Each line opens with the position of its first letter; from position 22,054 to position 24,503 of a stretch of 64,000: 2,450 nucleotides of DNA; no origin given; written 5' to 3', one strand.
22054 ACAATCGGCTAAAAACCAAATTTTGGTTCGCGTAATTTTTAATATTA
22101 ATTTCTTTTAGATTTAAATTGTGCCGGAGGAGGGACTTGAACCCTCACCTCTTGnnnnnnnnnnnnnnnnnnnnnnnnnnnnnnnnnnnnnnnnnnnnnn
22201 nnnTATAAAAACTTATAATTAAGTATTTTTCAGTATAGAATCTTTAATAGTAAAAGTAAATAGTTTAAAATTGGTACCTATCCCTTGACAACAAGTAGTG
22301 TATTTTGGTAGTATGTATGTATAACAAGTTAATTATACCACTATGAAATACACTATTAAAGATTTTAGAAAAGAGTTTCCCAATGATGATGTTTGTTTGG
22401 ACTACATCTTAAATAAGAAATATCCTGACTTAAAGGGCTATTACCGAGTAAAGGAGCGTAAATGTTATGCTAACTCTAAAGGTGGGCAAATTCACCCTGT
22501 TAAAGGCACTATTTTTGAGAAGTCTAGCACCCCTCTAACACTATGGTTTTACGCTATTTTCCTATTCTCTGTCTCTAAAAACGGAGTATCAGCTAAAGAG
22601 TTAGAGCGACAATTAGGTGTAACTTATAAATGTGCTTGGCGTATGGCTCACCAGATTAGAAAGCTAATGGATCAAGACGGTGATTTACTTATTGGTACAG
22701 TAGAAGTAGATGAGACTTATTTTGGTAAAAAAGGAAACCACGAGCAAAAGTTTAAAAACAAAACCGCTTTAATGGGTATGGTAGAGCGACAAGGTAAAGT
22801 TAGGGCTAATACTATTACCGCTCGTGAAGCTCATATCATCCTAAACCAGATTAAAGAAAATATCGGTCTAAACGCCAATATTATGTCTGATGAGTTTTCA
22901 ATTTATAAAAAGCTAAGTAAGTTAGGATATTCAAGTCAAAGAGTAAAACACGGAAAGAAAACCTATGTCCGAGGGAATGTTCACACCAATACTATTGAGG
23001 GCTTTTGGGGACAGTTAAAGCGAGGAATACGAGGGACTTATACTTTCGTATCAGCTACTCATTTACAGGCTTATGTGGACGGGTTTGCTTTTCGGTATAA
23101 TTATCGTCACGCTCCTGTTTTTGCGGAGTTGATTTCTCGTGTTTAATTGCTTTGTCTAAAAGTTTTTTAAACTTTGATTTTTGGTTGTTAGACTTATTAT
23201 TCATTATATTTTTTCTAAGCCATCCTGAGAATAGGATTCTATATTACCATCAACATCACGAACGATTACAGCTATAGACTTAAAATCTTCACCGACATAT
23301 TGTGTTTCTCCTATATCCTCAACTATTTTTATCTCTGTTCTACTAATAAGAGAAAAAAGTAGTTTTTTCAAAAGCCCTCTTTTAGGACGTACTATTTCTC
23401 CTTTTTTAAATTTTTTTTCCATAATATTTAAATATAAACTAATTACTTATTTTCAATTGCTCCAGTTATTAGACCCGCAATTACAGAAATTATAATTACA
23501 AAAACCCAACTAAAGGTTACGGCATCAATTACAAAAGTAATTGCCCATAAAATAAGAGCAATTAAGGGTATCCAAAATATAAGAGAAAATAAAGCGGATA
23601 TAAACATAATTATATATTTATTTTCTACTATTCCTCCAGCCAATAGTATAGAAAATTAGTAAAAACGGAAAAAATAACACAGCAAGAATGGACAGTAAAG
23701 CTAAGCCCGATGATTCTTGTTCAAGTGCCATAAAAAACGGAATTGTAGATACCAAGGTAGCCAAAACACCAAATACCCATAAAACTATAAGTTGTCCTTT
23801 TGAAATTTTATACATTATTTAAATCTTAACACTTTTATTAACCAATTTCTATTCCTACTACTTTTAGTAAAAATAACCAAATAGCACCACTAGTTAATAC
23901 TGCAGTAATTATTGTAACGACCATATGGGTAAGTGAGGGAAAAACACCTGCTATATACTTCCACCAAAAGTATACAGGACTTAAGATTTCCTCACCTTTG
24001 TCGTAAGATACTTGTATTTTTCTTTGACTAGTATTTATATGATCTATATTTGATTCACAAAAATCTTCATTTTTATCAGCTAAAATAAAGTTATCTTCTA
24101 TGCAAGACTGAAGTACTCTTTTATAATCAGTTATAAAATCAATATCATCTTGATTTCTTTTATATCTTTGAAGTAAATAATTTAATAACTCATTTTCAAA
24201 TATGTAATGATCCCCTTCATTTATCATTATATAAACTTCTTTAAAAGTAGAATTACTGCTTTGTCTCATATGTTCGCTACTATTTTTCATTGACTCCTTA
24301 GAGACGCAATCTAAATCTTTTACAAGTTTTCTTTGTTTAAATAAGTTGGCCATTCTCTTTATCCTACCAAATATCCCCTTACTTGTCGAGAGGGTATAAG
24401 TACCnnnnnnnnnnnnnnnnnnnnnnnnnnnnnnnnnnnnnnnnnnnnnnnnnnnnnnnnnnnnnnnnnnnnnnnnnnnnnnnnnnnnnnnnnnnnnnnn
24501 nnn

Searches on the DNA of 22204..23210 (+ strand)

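Call 24: search_dna_similar(query=window:22204-23210:+, collection=plasmids, mode=distant, max_rows=5)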
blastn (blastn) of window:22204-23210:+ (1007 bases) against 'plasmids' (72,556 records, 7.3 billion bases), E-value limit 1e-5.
Records with a match: 1; places in all: 2; records where one place covers at least 80% of the query: 0.
Best place of each record, by identity: 60-80% 1.
By first word of the organism name: Candidatus 1.
By predicted mobility (MOB-suite, as given by PLSDB): non-mobilizable 1.
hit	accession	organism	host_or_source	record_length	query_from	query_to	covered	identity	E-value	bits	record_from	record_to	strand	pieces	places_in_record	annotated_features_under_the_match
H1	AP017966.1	Candidatus Megaera polyxenophila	-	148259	736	898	16%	70.7%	6e-10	73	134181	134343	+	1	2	transposase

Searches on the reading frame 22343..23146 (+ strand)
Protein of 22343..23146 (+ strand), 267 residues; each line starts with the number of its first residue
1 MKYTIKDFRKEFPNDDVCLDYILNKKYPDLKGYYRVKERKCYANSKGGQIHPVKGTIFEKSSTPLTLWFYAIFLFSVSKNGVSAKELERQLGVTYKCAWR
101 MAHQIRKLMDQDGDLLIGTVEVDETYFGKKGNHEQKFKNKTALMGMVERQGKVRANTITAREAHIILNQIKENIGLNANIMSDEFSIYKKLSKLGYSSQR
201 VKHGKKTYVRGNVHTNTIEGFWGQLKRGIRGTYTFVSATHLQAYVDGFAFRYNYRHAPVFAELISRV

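Call 3: search_protein_families(library=pfam, proteins=[window:22343-23146:+], max_evalue=1)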
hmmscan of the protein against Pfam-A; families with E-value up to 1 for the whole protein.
window:22343-23146:+ (267 aa): 4 families
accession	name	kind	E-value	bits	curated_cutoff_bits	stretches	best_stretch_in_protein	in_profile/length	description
PF12762.13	DDE_Tnp_IS1595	-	7.1e-35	120.7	27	1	116-253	2-153/153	ISXO2-like transposase domain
PF17007.11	HTH_micro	-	0.0094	15.3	27.3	1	78-176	204-301/454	HTH-like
PF13610.12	DDE_Tnp_IS240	-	0.014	16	27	1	162-250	43-131/139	DDE domain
PF13683.12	rve_3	-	0.096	12.9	26.5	1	217-256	18-57/67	Integrase core domain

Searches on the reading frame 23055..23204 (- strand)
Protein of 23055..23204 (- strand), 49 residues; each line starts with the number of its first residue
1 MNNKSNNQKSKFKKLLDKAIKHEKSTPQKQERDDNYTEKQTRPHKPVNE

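Call 3: search_protein_families(library=pfam, proteins=[window:23055-23204:-], max_evalue=1)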
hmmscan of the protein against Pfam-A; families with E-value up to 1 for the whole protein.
window:23055-23204:- (49 aa): 1 family
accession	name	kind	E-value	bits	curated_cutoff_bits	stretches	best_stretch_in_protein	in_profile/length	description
PF25322.2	RBD_SIN1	-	0.016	15.6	27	1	6-48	10-58/75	SIN1 Ras-binding domain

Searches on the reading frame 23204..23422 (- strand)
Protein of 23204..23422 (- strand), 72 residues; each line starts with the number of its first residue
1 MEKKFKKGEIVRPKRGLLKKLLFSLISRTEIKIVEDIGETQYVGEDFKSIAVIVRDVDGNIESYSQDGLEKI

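Call 3: search_protein_families(library=pfam, proteins=[window:23204-23422:-], max_evalue=1)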
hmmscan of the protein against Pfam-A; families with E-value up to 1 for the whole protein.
window:23204-23422:- (72 aa): 0 families

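Call 7: search_protein_families(library=padloc, proteins=[window:23204-23422:-], max_evalue=1)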
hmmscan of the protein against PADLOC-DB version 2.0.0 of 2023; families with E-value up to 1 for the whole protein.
window:23204-23422:- (72 aa): 0 families

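Call 8: search_protein_families(library=ncbifam, proteins=[window:23204-23422:-], max_evalue=1)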
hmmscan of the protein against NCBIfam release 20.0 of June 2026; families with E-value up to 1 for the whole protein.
window:23204-23422:- (72 aa): 0 families

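Call 29: search_protein_families(library=phrogs, proteins=[window:23204-23422:-], max_evalue=0.1)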
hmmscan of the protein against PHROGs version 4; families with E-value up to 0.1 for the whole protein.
window:23204-23422:- (72 aa): 0 families

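Call 64: find_related_loci(query=window:23204-23422:-, collection=viral_contigs, flank=4000)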
Query window:23204-23422:- (72 aa) in viral_contigs; peptide patterns used: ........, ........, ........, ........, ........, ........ (x = any residue, [..] = any of these).
55 stretches matched a pattern, but none encodes a relative of the query by tblastn (E <= 1e-3).

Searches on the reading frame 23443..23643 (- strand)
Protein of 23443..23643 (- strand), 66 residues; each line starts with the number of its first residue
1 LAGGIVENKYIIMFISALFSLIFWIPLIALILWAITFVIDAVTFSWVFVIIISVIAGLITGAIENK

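Call 3: search_protein_families(library=pfam, proteins=[window:23443-23643:-], max_evalue=1)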
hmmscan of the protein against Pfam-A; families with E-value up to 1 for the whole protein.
window:23443-23643:- (66 aa): 2 families
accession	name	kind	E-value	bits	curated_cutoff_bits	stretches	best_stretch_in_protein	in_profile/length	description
PF13664.11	DUF4149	-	0.097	13.4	24.6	1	15-63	34-84/102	Domain of unknown function (DUF4149)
PF09843.14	DUF2070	-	0.96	8.1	30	1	10-61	72-123/561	Predicted membrane protein (DUF2070)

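Call 7: search_protein_families(library=padloc, proteins=[window:23443-23643:-], max_evalue=1)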
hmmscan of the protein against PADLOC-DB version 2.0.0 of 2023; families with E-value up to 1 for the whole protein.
window:23443-23643:- (66 aa): 0 families

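Call 8: search_protein_families(library=ncbifam, proteins=[window:23443-23643:-], max_evalue=1)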
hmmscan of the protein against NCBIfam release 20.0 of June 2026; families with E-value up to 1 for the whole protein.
window:23443-23643:- (66 aa): 0 families

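Call 29: search_protein_families(library=phrogs, proteins=[window:23443-23643:-], max_evalue=0.1)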
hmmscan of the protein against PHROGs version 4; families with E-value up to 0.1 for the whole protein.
window:23443-23643:- (66 aa): 0 families

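Call 65: find_related_loci(query=window:23443-23607:-, collection=viral_contigs, flank=4000)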
Query window:23443-23607:- (54 aa) in viral_contigs; peptide patterns used: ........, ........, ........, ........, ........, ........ (x = any residue, [..] = any of these).
31 stretches matched a pattern, but none encodes a relative of the query by tblastn (E <= 1e-3).

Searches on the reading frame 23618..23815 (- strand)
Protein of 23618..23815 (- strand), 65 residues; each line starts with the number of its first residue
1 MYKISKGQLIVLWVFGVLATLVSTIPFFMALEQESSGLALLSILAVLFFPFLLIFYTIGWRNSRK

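Call 3: search_protein_families(library=pfam, proteins=[window:23618-23815:-], max_evalue=1)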
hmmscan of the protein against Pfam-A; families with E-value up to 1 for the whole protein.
window:23618-23815:- (65 aa): 5 families
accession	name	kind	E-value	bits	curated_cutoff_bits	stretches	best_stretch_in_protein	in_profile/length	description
PF17364.7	DUF5389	-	0.0091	16.5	25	1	10-60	53-103/104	Family of unknown function (DUF5389)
PF14110.11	DUF4282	-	0.071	14.1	27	1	10-61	18-65/86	Domain of unknown function (DUF4282)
PF00335.26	Tetraspanin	-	0.11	12.6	32.1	1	9-60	47-98/225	Tetraspanin family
PF20563.3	DUF6773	-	0.38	11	27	1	2-55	81-134/163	Family of unknown function (DUF6773)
PF13567.11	DUF4131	-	0.62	10.2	31.6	1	12-63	7-55/165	Domain of unknown function (DUF4131)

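Call 7: search_protein_families(library=padloc, proteins=[window:23618-23815:-], max_evalue=1)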
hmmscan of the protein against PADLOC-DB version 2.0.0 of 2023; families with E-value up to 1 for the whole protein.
window:23618-23815:- (65 aa): 0 families

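Call 8: search_protein_families(library=ncbifam, proteins=[window:23618-23815:-], max_evalue=1)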
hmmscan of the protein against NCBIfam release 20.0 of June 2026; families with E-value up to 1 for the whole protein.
window:23618-23815:- (65 aa): 5 families
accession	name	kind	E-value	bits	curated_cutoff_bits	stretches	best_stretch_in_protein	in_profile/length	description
NF007414.0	PRK09952.1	equivalog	0.016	14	538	1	12-44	318-351/438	shikimate transporter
NF041560.1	T6SS_Burk_ExIF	subfamily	0.031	14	90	1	11-64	132-186/234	putative type VI secretion system effector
NF046000.1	MAG1210_fam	subfamily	0.048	12.3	275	1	2-56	59-116/550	MAG1210 family protein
NF041635.1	STM3941_fam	subfamily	0.38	10.6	40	1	11-62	6-58/157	STM3941 family protein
NF045993.1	MAG0130_MAG3770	subfamily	0.53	10.2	85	1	9-55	23-69/140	MAG0130/MAG3770 family membrane protein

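Call 29: search_protein_families(library=phrogs, proteins=[window:23618-23815:-], max_evalue=0.1)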
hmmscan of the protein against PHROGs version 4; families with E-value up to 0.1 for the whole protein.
window:23618-23815:- (65 aa): 0 families

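Call 42: find_related_loci(query=window:23618-23815:-, collection=metagenome_contigs, flank=5000)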
Query window:23618-23815:- (65 aa) in metagenome_contigs; peptide patterns used: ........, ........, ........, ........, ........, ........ (x = any residue, [..] = any of these).
600 stretches matched a pattern (row limit reached: there are more); 22 encode a relative of the query (tblastn E <= 1e-3); 22 distinct loci.
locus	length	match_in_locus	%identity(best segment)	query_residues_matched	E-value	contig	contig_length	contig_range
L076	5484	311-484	52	1-65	7e-17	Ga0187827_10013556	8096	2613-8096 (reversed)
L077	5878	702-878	51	1-65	6e-15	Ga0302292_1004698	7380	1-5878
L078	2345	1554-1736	52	2-65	3e-14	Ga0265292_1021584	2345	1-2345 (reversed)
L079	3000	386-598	46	1-65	1e-13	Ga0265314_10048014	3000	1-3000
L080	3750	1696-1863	45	1-65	6e-13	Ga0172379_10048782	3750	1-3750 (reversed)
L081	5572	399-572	49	1-65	3e-12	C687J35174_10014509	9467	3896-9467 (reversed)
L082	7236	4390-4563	43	1-65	2e-12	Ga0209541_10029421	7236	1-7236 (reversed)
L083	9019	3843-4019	45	1-65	3e-12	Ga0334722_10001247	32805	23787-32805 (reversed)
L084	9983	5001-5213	42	1-65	4e-11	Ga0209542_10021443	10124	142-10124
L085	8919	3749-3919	45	2-65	3e-10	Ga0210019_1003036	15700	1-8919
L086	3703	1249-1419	45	2-65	3e-10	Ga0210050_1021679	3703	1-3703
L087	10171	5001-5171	45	2-65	3e-10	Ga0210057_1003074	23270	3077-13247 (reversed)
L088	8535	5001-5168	42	1-65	5e-10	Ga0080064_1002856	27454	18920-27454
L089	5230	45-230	42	1-65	3e-9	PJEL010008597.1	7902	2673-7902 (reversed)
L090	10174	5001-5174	38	2-64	7e-9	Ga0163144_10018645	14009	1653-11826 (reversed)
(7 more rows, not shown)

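Call 52: search_protein_families(library=pfam, alignment_id=A4, max_evalue=0.1)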
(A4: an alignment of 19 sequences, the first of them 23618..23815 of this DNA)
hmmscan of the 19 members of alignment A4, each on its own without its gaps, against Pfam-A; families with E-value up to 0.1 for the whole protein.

A. member 1, window:23618-23815:- (65 aa): 2 families
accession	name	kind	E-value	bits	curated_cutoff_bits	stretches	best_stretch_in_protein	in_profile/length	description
PF17364.7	DUF5389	-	0.0091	16.5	25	1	10-60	53-103/104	Family of unknown function (DUF5389)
PF14110.11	DUF4282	-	0.071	14.1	27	1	10-61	18-65/86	Domain of unknown function (DUF4282)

B. families by the number of members that match (of 19 scanned): 21 families
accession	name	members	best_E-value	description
PF12666.12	PrgI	4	0.012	PrgI family protein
PF14110.11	DUF4282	3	0.0062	Domain of unknown function (DUF4282)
PF01040.23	UbiA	3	0.018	UbiA prenyltransferase family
PF13567.11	DUF4131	3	0.045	Domain of unknown function (DUF4131)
PF01027.25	Bax1-I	2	0.0012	Inhibitor of apoptosis-promoting Bax1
PF05545.16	FixQ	2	0.0023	Cbb3-type cytochrome oxidase component FixQ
PF13858.11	DUF4199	2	0.0083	Protein of unknown function (DUF4199)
PF03203.19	MerC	2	0.017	MerC mercury resistance protein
PF09973.14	DUF2208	2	0.073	Predicted membrane protein (DUF2208)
PF04973.17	NMN_transporter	1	0.00039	Nicotinamide mononucleotide transporter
PF17255.8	EbsA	1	0.00064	EbsA-like protein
PF06645.18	SPC12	1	0.0049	Microsomal signal peptidase 12 kDa subunit (SPC12)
PF17364.7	DUF5389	1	0.0091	Family of unknown function (DUF5389)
PF18159.6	S_4TM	1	0.013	SMODS-associating 4TM effector domain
PF02939.21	UcrQ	1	0.015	UcrQ family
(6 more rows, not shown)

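Call 67: find_related_loci(query=A4, collection=viral_contigs, flank=4000)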
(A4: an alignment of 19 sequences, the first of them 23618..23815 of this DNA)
Query A4 (65 aa) in viral_contigs; peptide patterns used: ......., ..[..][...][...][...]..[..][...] (x = any residue, [..] = any of these).
22 stretches matched a pattern, but none encodes a relative of the query by tblastn (E <= 1e-3).

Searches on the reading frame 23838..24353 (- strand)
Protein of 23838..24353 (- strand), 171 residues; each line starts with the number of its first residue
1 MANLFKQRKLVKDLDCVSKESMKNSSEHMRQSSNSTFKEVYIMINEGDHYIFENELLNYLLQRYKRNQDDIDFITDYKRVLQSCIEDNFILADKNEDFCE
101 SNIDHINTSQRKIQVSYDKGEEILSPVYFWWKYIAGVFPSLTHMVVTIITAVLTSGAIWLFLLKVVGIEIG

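Call 3: search_protein_families(library=pfam, proteins=[window:23838-24353:-], max_evalue=1)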
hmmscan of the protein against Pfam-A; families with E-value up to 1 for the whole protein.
window:23838-24353:- (171 aa): 3 families
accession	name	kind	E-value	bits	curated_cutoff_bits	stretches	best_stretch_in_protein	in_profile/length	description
PF03816.19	LytR_cpsA_psr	-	0.017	15.7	24.6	1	17-86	86-146/150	LytR_cpsA_psr family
PF18922.5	DUF5672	-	0.037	14.1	24.4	0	75-109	32-65/164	Protein of unknown function (DUF5672)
PF20237.3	DUF6594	-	0.074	13.4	30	1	12-162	43-194/238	Family of unknown function (DUF6594)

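Call 7: search_protein_families(library=padloc, proteins=[window:23838-24353:-], max_evalue=1)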
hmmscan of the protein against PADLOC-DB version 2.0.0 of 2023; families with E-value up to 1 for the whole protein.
window:23838-24353:- (171 aa): 1 family
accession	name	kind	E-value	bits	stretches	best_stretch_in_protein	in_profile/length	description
PDLC04905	PDC-S09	-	0.007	14.7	1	63-110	34-81/101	-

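Call 8: search_protein_families(library=ncbifam, proteins=[window:23838-24353:-], max_evalue=1)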
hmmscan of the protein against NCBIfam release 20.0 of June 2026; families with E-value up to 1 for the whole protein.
window:23838-24353:- (171 aa): 0 families

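Call 13: list_cluster_members(proteins=[window:23838-24353:-, window:23618-23815:-, window:23443-23643:-, window:23204-23422:-, window:23055-23204:-, window:23688-23822:+, window:26157-26492:-, window:26513-28009:-])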
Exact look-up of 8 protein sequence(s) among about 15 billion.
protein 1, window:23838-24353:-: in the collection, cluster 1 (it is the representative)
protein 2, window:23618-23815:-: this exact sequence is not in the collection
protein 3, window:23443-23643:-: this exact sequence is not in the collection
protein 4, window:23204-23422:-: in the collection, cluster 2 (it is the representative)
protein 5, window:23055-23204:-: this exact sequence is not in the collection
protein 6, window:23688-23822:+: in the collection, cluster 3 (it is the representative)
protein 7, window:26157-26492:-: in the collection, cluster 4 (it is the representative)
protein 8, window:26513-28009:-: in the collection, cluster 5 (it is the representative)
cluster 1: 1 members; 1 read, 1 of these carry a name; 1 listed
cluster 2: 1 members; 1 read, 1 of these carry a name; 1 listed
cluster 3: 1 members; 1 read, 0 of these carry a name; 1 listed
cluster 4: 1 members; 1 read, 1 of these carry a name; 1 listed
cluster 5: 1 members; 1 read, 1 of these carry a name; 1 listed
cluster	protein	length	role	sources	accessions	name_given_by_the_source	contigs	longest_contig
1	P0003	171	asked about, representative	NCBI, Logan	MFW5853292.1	MAG: hypothetical protein ACOCU8_01465 [Patescibacteria group bacterium]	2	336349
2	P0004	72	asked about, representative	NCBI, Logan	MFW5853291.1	MAG: hypothetical protein ACOCU8_01460 [Patescibacteria group bacterium]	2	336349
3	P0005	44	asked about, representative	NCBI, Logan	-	-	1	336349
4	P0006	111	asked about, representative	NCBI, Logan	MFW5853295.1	MAG: hypothetical protein ACOCU8_01480 [Patescibacteria group bacterium]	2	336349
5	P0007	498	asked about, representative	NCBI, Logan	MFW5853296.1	MAG: hypothetical protein ACOCU8_01485 [Patescibacteria group bacterium]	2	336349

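Call 15: find_homologous_proteins(query=window:23838-24353:-, max_evalue=0.1)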
Query window:23838-24353:- (171 aa): 1 proteins with E <= 0.1 among 17 candidates.
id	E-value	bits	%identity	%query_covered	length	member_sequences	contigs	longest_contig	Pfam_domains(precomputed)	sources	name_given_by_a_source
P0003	2.7e-109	380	100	100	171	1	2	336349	-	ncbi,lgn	ncbi:MAG: hypothetical protein ACOCU8_01465 [Patescibacteria group bacterium]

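Call 29: search_protein_families(library=phrogs, proteins=[window:23838-24353:-], max_evalue=0.1)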
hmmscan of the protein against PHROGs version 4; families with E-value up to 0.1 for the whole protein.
window:23838-24353:- (171 aa): 1 family
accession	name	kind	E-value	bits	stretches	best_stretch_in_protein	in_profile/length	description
phrog_26364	-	unknown function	0.042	14.9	1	29-111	19-102/196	-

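Call 66: find_related_loci(query=window:23838-24353:-, collection=viral_contigs, flank=4000)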
Query window:23838-24353:- (171 aa) in viral_contigs; peptide patterns used: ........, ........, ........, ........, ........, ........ (x = any residue, [..] = any of these).
13 stretches matched a pattern, but none encodes a relative of the query by tblastn (E <= 1e-3).
